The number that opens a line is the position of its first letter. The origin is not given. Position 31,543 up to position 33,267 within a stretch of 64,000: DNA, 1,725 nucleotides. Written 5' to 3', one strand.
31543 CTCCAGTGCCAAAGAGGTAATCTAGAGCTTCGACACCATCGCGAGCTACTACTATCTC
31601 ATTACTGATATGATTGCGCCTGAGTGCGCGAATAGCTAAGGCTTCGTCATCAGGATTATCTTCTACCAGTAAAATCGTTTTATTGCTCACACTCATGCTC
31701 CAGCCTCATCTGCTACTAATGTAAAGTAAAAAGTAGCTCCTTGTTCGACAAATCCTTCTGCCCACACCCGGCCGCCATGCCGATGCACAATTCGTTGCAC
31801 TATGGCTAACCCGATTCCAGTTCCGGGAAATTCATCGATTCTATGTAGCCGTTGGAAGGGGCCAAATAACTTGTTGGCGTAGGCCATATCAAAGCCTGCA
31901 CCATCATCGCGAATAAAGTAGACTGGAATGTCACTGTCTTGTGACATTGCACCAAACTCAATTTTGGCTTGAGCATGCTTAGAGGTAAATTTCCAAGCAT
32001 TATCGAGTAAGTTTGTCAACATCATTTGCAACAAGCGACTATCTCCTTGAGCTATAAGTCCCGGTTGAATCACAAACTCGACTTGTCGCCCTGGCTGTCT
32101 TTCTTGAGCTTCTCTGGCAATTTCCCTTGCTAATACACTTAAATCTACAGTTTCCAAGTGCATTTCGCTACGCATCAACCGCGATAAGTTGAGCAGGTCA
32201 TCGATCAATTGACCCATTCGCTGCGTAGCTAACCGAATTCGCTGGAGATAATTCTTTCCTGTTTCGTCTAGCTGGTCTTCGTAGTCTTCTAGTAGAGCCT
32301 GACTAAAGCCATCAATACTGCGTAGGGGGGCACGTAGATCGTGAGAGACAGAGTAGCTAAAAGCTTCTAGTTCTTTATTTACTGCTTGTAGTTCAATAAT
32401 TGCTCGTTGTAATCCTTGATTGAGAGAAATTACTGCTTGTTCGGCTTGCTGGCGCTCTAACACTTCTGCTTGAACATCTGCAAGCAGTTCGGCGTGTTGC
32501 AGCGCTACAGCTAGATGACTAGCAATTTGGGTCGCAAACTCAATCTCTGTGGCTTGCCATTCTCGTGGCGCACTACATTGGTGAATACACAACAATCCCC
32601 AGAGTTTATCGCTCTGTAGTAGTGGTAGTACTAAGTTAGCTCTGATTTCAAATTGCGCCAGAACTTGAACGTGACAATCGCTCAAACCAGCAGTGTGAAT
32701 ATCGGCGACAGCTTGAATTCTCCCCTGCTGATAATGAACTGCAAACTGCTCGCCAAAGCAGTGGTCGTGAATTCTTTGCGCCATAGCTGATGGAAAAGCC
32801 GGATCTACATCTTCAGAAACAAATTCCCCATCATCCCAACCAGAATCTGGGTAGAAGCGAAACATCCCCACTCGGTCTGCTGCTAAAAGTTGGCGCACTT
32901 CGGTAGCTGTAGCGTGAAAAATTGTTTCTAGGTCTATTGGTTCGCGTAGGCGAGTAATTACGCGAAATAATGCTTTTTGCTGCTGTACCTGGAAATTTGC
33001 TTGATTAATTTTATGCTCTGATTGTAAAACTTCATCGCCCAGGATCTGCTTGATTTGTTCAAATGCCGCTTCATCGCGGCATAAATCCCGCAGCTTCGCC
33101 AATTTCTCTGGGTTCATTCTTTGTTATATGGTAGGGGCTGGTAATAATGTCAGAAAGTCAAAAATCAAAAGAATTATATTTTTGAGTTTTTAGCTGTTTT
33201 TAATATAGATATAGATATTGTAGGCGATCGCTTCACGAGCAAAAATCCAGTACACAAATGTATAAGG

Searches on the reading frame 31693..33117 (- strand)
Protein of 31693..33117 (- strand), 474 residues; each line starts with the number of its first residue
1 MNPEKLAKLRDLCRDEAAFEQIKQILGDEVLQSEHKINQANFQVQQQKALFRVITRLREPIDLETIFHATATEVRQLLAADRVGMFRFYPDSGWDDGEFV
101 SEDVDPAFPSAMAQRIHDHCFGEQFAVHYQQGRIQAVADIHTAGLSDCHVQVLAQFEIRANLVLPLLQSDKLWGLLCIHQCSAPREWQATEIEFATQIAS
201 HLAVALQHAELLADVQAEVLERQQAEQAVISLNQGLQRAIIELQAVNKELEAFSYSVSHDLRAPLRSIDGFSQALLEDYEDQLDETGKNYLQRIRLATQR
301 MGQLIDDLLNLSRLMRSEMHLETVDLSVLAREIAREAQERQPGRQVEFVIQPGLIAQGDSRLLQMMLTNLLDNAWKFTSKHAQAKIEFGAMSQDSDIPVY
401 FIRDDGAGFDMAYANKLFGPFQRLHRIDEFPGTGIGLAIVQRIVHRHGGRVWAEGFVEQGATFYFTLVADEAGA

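Call 8: search_protein_families(library=pfam, proteins=[window:31693-33117:-], max_evalue=0.001)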
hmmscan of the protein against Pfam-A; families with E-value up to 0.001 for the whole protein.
window:31693-33117:- (474 aa): 4 families
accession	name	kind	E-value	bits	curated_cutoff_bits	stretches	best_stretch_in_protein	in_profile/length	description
PF01590.32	GAF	-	1e-22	81.5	22.4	1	62-206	1-133/133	GAF domain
PF02518.31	HATPase_c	-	6.9e-21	75.2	26.4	1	358-467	1-107/111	Histidine kinase-, DNA gyrase B-, and HSP90-like ATPase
PF00512.31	HisKA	-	3.8e-15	56.1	26.9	1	251-314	3-63/66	His Kinase A (phospho-acceptor) domain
PF13185.12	GAF_2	-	5.4e-09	36.8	28.6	1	62-207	3-136/136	GAF domain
